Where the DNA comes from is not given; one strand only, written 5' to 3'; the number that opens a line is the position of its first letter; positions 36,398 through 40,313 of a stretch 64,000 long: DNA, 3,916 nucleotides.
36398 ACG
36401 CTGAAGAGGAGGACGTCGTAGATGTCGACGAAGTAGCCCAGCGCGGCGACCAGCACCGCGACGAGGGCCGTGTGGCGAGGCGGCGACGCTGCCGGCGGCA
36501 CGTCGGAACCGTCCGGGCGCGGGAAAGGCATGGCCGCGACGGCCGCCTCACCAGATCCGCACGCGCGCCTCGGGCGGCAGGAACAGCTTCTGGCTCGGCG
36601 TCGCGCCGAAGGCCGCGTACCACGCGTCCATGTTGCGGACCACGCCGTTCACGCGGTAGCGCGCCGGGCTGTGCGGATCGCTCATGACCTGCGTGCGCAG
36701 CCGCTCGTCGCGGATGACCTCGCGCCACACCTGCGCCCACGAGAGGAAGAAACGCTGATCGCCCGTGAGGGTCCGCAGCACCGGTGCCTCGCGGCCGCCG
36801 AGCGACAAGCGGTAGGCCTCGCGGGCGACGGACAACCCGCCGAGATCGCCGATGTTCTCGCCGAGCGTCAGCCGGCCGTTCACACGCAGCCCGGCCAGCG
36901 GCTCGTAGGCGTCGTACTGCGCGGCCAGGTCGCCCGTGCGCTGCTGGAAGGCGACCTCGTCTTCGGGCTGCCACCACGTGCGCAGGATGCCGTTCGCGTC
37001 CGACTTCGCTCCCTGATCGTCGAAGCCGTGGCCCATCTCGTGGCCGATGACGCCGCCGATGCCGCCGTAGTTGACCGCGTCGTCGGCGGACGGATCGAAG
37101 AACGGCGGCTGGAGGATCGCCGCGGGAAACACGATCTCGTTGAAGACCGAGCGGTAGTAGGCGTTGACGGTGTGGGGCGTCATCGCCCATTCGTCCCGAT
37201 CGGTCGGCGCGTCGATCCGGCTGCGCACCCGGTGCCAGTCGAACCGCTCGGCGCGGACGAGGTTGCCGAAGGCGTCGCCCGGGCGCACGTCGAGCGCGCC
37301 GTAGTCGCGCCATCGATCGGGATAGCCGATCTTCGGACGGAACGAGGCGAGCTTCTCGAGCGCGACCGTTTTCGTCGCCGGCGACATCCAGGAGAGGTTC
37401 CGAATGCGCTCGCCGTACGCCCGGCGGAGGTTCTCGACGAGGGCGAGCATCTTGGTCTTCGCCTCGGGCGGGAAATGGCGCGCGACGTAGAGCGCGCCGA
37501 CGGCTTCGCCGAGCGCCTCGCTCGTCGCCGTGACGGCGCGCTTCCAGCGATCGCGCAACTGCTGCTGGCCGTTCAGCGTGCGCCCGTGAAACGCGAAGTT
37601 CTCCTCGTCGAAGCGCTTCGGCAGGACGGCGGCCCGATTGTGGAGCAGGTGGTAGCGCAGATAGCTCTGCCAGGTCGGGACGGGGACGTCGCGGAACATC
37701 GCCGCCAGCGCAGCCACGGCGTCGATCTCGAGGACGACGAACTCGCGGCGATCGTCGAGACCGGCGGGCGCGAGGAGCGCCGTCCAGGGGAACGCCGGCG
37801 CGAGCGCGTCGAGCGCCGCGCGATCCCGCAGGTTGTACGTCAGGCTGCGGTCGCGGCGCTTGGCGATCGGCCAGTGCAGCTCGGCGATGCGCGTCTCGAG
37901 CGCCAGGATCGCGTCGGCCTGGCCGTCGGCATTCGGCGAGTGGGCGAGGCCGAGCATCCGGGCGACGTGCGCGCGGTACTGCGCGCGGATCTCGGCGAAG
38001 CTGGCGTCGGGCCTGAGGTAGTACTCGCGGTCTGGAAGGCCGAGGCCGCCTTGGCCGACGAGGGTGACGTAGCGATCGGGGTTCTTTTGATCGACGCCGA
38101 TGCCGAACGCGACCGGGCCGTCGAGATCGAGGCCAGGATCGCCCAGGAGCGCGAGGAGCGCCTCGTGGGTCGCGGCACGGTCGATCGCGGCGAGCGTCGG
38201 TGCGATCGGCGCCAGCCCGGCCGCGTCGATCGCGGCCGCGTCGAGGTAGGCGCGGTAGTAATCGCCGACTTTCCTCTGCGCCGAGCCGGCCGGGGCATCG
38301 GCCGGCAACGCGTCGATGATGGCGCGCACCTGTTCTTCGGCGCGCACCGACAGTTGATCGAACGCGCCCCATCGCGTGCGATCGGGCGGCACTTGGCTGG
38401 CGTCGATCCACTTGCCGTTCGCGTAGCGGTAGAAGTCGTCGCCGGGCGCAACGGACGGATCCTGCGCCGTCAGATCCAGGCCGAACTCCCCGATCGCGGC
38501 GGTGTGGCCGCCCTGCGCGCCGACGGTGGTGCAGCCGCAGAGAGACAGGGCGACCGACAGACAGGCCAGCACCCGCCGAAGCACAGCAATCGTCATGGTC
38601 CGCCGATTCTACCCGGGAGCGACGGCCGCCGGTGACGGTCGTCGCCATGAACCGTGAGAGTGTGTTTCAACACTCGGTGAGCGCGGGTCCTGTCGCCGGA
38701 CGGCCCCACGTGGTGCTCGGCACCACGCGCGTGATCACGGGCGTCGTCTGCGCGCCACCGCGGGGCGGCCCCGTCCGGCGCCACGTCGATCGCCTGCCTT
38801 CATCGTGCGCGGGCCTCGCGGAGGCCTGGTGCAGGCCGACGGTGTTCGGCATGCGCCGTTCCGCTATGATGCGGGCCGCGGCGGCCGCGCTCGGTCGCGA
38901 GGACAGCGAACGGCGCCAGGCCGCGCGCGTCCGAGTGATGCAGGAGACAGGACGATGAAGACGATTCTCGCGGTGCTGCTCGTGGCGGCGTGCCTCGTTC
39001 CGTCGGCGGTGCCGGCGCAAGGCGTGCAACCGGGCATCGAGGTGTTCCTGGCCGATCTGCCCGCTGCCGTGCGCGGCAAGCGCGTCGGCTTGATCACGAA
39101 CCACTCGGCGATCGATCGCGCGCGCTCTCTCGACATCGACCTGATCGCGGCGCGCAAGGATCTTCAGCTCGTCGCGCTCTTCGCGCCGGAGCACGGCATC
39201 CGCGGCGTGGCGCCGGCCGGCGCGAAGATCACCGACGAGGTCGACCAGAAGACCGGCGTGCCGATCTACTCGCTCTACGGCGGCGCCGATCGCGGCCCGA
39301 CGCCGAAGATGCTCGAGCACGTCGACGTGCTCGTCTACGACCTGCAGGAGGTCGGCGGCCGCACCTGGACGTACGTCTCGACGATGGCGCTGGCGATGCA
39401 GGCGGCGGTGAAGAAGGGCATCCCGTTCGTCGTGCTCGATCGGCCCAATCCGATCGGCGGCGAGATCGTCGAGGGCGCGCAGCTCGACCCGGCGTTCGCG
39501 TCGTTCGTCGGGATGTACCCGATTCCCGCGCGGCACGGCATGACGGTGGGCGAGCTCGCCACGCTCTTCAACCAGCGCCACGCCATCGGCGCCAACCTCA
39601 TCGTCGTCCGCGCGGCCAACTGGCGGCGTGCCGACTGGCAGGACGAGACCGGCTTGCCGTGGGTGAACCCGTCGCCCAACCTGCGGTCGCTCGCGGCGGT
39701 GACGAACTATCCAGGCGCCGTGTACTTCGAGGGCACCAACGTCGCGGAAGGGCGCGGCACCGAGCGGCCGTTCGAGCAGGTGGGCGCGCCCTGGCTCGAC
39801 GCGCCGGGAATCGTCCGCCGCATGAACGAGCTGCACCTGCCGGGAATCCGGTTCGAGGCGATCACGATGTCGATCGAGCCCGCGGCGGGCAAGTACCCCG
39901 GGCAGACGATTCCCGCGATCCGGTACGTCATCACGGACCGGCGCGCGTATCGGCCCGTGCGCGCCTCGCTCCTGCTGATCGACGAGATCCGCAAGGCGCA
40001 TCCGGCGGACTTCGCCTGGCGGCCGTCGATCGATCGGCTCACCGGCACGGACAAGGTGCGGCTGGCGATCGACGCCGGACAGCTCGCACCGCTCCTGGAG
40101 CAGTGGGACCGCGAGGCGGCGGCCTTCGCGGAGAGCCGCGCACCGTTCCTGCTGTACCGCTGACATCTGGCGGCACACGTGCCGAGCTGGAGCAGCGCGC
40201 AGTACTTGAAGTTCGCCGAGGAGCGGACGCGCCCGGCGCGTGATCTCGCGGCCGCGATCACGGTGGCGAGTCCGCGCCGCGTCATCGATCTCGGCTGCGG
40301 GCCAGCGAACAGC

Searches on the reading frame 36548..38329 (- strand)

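Call 23: search_protein_families(library=pfam, proteins=[window:36548-38329:-], max_evalue=0.0001)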
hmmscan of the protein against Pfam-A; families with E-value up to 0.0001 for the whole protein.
window:36548-38329:- (593 aa): 2 families
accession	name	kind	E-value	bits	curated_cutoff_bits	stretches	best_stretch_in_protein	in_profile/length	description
PF05649.18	Peptidase_M13_N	-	4.2e-98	329.7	32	1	1-337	40-381/381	Peptidase family M13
PF01431.27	Peptidase_M13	-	1.1e-66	224.8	24.5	1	389-590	1-205/205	Peptidase family M13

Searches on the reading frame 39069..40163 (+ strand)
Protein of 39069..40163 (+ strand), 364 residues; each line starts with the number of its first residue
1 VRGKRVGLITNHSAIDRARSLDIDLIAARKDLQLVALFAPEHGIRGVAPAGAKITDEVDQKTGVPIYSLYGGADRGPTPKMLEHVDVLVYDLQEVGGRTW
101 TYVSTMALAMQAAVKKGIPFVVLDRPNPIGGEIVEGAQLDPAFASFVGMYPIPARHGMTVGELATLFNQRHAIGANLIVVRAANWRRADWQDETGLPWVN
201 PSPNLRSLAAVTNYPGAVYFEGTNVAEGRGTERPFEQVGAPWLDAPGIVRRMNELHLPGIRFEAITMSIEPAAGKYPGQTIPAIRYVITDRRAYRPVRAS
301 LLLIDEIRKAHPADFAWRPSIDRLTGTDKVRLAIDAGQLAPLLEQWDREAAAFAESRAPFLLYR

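Call 23: search_protein_families(library=pfam, proteins=[window:39069-40163:+], max_evalue=0.0001)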
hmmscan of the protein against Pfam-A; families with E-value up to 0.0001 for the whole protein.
window:39069-40163:+ (364 aa): 2 families
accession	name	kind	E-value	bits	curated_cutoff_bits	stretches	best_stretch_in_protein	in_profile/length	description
PF07075.17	NamZ_N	-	1e-79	267.1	26.9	1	6-208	1-202/203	Exo-beta-N-acetylmuramidase NamZ, N-terminal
PF20732.2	NamZ_C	-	1.1e-41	143.6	25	1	213-363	2-152/152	Exo-beta-N-acetylmuramidase NamZ, C-terminal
